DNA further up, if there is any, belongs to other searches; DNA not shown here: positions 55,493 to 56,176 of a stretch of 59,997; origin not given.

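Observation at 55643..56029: Phage early gene encoding only the DNA-binding effector domain of Spo0A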

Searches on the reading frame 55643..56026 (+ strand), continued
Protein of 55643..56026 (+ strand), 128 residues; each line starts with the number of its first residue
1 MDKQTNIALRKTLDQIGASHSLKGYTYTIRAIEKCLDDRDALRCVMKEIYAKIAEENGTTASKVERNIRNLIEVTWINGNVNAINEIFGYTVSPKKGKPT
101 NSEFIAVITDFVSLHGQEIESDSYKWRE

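Call 26: find_encoding_contigs(protein=P0112, flank=10000, max_places=4)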
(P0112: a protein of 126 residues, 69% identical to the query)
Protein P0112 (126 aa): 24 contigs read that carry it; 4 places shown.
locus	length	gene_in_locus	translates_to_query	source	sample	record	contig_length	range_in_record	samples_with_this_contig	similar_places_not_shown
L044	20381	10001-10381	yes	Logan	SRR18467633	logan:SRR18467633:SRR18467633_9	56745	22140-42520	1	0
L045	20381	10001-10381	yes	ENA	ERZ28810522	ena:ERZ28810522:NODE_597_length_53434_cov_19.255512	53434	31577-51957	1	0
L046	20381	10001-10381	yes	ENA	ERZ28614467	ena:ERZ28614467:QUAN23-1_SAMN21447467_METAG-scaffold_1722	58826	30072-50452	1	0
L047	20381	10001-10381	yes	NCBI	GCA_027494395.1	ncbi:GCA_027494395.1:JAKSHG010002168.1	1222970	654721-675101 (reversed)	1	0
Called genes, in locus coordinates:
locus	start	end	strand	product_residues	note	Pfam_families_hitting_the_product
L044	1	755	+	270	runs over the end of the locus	-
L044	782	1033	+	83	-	-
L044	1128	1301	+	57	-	-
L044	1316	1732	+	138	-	PF20458:DUF6711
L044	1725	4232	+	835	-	PF07902:Gp58 (faint), PF13884:Peptidase_S74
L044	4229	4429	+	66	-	-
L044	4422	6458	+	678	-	-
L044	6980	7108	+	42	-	-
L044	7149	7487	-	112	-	-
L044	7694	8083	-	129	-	-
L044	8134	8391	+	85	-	-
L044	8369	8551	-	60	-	-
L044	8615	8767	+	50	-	-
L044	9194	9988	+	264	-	PF08346:AntA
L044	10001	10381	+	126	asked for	PF08769:Spo0A_C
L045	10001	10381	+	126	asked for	PF08769:Spo0A_C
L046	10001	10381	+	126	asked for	PF08769:Spo0A_C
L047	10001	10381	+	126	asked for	PF08769:Spo0A_C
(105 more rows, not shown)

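Call 27: list_cluster_members(proteins=[P0003, P0025, P0084, P0087, P0112, P0052])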
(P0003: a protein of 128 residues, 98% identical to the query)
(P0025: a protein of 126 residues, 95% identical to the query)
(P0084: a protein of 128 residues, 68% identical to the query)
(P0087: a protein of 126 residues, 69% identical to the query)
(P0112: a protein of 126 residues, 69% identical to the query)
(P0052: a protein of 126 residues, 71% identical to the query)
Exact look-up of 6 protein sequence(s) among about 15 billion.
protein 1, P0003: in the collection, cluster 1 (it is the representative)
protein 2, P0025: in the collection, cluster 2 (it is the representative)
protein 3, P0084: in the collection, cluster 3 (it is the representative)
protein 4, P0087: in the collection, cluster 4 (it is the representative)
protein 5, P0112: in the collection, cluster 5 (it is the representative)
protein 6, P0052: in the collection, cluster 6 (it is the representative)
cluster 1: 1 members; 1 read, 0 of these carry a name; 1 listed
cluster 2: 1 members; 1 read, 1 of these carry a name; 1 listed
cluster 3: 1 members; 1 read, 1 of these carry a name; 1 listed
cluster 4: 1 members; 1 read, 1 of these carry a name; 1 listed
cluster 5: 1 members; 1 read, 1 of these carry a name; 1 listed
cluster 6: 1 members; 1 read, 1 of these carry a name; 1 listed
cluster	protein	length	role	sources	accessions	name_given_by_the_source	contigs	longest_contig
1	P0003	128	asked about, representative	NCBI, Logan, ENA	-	-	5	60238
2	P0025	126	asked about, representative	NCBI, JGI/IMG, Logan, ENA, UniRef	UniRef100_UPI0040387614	two-component system response regulator (stage 0 sporulation protein A) | sporulation initiation factor Spo0A C-terminal domain-containing protein n=1 ...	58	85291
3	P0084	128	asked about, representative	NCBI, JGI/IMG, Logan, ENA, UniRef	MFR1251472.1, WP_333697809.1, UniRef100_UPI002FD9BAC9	MAG: sporulation initiation factor Spo0A C-terminal domain-containing protein ... | two-component system response regulator (stage 0 sporulation protein A) | sporulation initiation factor Spo0A C-terminal domain-containing protein n=1 ...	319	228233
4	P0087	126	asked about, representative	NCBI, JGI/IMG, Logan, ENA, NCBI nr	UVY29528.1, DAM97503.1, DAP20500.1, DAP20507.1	two-component system, response regulator, stage 0 sporulation protein A | MAG: Sporulation initiation factor Spo0A C terminal [Bacteriophage sp.]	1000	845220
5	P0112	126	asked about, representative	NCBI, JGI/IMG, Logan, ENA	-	two-component system response regulator (stage 0 sporulation protein A)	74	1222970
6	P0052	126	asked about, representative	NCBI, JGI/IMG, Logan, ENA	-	two-component system response regulator (stage 0 sporulation protein A)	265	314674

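Call 40: find_encoding_contigs(protein=P0006, flank=10000, max_places=5)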
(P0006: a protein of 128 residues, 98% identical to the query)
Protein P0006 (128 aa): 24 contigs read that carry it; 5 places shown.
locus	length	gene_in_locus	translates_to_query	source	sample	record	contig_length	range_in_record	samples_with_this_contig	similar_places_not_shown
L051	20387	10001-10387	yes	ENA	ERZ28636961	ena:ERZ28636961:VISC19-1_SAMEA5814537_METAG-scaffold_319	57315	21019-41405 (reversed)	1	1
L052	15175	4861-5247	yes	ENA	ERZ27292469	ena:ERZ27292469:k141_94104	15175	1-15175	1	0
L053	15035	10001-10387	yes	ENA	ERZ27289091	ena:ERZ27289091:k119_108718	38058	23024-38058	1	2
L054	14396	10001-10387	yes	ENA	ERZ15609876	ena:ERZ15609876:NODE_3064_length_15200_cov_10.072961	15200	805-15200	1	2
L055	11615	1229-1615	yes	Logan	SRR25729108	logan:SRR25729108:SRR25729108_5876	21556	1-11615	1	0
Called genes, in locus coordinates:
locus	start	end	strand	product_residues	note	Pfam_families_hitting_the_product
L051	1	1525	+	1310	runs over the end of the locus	-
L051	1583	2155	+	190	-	PF11611:DUF4352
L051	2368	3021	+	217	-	PF09669:Phage_pRha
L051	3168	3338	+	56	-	-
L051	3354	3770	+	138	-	PF20458:DUF6711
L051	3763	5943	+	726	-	PF13884:Peptidase_S74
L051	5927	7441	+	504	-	-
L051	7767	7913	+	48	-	-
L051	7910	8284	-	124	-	PF12844:HTH_19 (weak), PF01381:HTH_3, PF13443:HTH_26 (weak)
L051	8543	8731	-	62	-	-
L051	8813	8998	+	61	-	PF12844:HTH_19, PF13443:HTH_26, PF01381:HTH_3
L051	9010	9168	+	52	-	-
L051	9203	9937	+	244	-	PF08346:AntA, PF03374:ANT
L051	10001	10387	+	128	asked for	PF08769:Spo0A_C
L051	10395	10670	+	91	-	-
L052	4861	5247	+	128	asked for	PF08769:Spo0A_C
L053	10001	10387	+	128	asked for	PF08769:Spo0A_C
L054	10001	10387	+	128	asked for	PF08769:Spo0A_C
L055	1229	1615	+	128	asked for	PF08769:Spo0A_C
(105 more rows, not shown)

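Call 41: find_encoding_contigs(protein=P0025, flank=10000, max_places=5)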
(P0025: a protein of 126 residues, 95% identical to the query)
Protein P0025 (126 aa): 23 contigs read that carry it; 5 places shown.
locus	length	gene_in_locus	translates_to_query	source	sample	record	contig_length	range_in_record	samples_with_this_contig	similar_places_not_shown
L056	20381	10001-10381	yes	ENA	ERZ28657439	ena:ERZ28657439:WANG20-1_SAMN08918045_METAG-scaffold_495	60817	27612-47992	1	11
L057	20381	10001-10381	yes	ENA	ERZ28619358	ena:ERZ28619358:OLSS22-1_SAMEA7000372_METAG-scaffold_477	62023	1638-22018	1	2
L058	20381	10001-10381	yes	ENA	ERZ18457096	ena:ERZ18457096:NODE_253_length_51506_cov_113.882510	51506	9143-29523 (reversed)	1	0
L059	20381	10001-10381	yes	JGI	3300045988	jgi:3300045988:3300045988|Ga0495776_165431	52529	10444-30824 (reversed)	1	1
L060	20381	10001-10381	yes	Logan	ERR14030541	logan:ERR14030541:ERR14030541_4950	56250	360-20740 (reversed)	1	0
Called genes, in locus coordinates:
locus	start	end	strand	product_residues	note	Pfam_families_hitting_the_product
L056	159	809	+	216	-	PF09669:Phage_pRha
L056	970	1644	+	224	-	PF09669:Phage_pRha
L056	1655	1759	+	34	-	-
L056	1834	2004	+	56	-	-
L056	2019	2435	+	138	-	PF20458:DUF6711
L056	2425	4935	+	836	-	PF07902:Gp58 (faint), PF13884:Peptidase_S74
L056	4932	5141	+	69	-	-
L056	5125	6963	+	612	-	-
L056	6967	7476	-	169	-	-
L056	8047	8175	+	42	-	-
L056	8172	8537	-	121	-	PF12844:HTH_19, PF13560:HTH_31, PF01381:HTH_3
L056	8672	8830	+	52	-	-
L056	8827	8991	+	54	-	-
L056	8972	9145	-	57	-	-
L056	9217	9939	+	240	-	PF08346:AntA, PF03374:ANT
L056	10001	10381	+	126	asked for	PF08769:Spo0A_C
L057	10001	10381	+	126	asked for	PF08769:Spo0A_C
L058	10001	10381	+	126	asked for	PF08769:Spo0A_C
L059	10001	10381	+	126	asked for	PF08769:Spo0A_C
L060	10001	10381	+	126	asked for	PF08769:Spo0A_C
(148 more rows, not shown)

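Call 63: find_related_loci(query=A3, collection=viral_contigs, flank=10000)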
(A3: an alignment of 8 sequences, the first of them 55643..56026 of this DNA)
Query A3 (128 aa) in viral_contigs; peptide patterns used: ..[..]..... (x = any residue, [..] = any of these).
230 stretches matched a pattern; 202 encode a relative of the query (tblastn E <= 1e-3); the best 80 are kept; 80 distinct loci.
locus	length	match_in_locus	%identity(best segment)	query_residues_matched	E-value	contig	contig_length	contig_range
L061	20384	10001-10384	100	1-128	7e-85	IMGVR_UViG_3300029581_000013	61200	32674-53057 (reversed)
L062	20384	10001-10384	100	1-128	7e-85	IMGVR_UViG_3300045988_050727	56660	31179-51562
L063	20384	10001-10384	100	1-128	7e-85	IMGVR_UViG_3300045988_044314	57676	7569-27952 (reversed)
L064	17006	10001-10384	100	1-128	6e-85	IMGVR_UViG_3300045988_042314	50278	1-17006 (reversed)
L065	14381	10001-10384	100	1-128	6e-85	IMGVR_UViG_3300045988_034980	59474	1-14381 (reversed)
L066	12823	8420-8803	100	1-128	6e-85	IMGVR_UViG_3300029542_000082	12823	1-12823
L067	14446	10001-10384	100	1-128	6e-85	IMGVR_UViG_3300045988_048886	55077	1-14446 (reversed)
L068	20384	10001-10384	100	1-128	7e-85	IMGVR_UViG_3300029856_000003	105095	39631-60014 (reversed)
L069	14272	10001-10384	100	1-128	6e-85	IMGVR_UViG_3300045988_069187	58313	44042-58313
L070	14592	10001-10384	99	1-128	2e-84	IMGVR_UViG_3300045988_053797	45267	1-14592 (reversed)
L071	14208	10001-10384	99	1-128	2e-84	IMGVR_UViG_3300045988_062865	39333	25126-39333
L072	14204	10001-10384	99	1-128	3e-84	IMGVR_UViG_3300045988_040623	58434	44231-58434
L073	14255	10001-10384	99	1-128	3e-84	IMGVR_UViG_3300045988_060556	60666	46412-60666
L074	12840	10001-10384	99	1-128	3e-84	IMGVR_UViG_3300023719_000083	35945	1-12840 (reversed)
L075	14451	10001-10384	99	1-128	3e-84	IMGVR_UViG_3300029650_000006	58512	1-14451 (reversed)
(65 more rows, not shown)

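Call 64: get_annotated_region(hit=H1, flank=20000)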
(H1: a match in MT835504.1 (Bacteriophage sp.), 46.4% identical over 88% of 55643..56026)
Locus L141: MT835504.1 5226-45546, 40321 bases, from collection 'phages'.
description: UNVERIFIED: Bacteriophage sp. clone scaffold_58 genomic sequence.
organism: Bacteriophage sp. (NCBI taxid 38018)
taxonomy: Viruses
host: -; source: human fecal samples; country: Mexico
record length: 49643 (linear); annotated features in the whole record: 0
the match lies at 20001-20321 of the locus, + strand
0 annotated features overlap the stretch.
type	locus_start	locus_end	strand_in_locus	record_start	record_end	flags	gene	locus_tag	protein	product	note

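Call 65: get_annotated_region(hit=H2, flank=20000)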
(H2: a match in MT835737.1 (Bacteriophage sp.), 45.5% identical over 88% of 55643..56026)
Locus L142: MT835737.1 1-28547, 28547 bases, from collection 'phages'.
description: UNVERIFIED: Bacteriophage sp. clone scaffold_568 genomic sequence.
organism: Bacteriophage sp. (NCBI taxid 38018)
taxonomy: Viruses
host: -; source: human fecal samples; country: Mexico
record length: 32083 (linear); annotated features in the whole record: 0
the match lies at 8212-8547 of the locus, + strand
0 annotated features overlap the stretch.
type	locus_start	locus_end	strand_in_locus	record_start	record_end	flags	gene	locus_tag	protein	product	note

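Call 66: get_annotated_region(hit=H9, flank=20000)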
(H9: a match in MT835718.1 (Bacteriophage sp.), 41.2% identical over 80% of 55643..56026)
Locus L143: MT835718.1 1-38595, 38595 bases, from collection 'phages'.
description: UNVERIFIED: Bacteriophage sp. clone scaffold_517 genomic sequence.
organism: Bacteriophage sp. (NCBI taxid 38018)
taxonomy: Viruses
host: -; source: human fecal samples; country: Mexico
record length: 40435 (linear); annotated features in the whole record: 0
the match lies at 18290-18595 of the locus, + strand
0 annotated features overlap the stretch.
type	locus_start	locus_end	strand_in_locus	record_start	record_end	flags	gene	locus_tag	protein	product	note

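Call 67: get_annotated_region(hit=H4, flank=20000)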
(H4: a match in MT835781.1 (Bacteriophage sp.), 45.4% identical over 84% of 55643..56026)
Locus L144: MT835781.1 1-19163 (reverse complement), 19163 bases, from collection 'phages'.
description: UNVERIFIED: Bacteriophage sp. clone scaffold_676 genomic sequence.
organism: Bacteriophage sp. (NCBI taxid 38018)
taxonomy: Viruses
host: -; source: human fecal samples; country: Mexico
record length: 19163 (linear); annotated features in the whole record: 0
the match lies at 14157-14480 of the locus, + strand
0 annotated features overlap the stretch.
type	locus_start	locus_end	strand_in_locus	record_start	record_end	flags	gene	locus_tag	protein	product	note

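Call 68: get_annotated_region(hit=H8, flank=20000)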
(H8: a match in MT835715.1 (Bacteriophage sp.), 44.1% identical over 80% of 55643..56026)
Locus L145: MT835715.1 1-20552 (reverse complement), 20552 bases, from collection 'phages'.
description: UNVERIFIED: Bacteriophage sp. clone scaffold_513 genomic sequence.
organism: Bacteriophage sp. (NCBI taxid 38018)
taxonomy: Viruses
host: -; source: human fecal samples; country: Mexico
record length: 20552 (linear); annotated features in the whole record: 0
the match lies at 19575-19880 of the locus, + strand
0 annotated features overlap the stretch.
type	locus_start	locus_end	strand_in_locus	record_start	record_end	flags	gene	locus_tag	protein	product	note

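Call 69: get_annotated_region(hit=H12, flank=20000)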
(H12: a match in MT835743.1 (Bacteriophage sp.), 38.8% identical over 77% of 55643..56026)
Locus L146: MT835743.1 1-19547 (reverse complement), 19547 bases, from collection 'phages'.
description: UNVERIFIED: Bacteriophage sp. clone scaffold_582 genomic sequence.
organism: Bacteriophage sp. (NCBI taxid 38018)
taxonomy: Viruses
host: -; source: human fecal samples; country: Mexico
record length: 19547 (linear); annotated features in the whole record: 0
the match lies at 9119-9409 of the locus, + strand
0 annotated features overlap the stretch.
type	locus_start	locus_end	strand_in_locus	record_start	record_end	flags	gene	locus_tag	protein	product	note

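Call 70: get_annotated_region(hit=H14, flank=20000)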
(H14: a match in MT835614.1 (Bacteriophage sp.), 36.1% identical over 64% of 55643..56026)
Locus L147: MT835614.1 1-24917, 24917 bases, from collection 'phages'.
description: UNVERIFIED: Bacteriophage sp. clone scaffold_300 genomic sequence.
organism: Bacteriophage sp. (NCBI taxid 38018)
taxonomy: Viruses
host: -; source: human fecal samples; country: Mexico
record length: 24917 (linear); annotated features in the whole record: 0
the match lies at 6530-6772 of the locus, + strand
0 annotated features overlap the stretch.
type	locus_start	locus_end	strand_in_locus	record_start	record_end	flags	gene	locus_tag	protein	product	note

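Call 107: predict_structure(alignment_id=A3)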
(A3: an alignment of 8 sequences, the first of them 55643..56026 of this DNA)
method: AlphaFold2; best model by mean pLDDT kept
length: 128 residues; sequences in the alignment: 8
mean_pLDDT: 89.6   pTM: 0.85
mean pLDDT of the five models: 89.6, 89.0, 88.2, 87.2, 86.8
residues with pLDDT >= 90: 93; 70-90: 26; 50-70: 9; < 50: 0
segments of 3 or more residues with pLDDT < 50: none
pLDDT, mean of each block of 10 residues (from residue 1): 89 95 96 88 76 95 96 92 89 77 93 93 85
secondary structure, 60 per line:
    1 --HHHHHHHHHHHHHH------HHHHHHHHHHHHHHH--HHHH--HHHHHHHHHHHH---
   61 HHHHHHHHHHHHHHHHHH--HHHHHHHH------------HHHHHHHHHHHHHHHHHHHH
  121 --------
elements in order: H3-16 H23-37 H40-43 H46-57 H61-78 H81-88 H101-120

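Call 109: fold_search(model_id=the predicted structure, library=pdb)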
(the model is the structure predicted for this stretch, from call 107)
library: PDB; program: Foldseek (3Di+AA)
matches with E <= 10: 50; with E <= 0.001: 7
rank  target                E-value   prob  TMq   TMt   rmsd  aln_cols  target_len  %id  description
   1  1lq1_C                3.6e-07  1.00  0.79  0.89   1.7       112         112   41  DNA Complexed Structure of the Key Transcription Factor Initiating Development in Sporulation Bacteria (released 2002-08-23)
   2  1fc3_A                6.7e-07  1.00  0.80  0.85   2.1       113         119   43  THE CRYSTAL STRUCTURE OF TRANS-ACTIVATION DOMAIN OF THE SPORULATION RESPONSE REGULATOR, SPO0A (released 2000-11-08)
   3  1fc3_C                3.4e-06  1.00  0.75  0.83   2.6       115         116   44  THE CRYSTAL STRUCTURE OF TRANS-ACTIVATION DOMAIN OF THE SPORULATION RESPONSE REGULATOR, SPO0A (released 2000-11-08)
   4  1lq1_D                3.6e-06  1.00  0.76  0.90   1.5       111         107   39  DNA Complexed Structure of the Key Transcription Factor Initiating Development in Sporulation Bacteria (released 2002-08-23)
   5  1lq1_A                7.2e-06  1.00  0.74  0.88   1.8       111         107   38  DNA Complexed Structure of the Key Transcription Factor Initiating Development in Sporulation Bacteria (released 2002-08-23)
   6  1fc3_B                1.5e-05  1.00  0.67  0.84   2.6       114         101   38  THE CRYSTAL STRUCTURE OF TRANS-ACTIVATION DOMAIN OF THE SPORULATION RESPONSE REGULATOR, SPO0A (released 2000-11-08)
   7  1lq1_B                3.1e-05  1.00  0.73  0.90   1.8       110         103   38  DNA Complexed Structure of the Key Transcription Factor Initiating Development in Sporulation Bacteria (released 2002-08-23)
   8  9hps_A                1.5e+00  0.13  0.26  0.24  16.1       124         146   14  Human BclxLdeltaLT-VDAC1-N fusion protein complex structure (released 2025-09-17)
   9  3mkl_B                1.8e+00  0.11  0.22  0.25  11.2       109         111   17  Crystal structure of DNA-binding transcriptional dual regulator from Escherichia coli K-12 (released 2010-04-28)
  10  3m6j_D                2.7e+00  0.06  0.20  0.19  14.5       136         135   13  Crystal structure of unknown function protein from Leptospirillum rubarum (released 2010-03-31)
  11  6u63_A                3.5e+00  0.05  0.19  0.17  15.3       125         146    8  Mcl-1 bound to compound 17 (released 2020-03-04)
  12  6qgk                  4.1e+00  0.06  0.24  0.22  15.4       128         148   12  Structure of human Bcl-2 in complex with THIQ-phenyl pyrazole compound (released 2019-06-12)
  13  6u63_D                4.3e+00  0.04  0.19  0.18  15.2       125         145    8  Mcl-1 bound to compound 17 (released 2020-03-04)
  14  4czd_B                4.5e+00  0.10  0.21  0.18   9.4        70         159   20  Sirohaem decarboxylase AhbA/B - an enzyme with structural homology to the Lrp/AsnC transcription factor family that is (released 2014-06-11)
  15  1j09                  4.5e+00  0.09  0.26  0.11   7.2       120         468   14  Crystal structure of Thermus thermophilus glutamyl-tRNA synthetase complexed with ATP and Glu (released 2003-02-25)
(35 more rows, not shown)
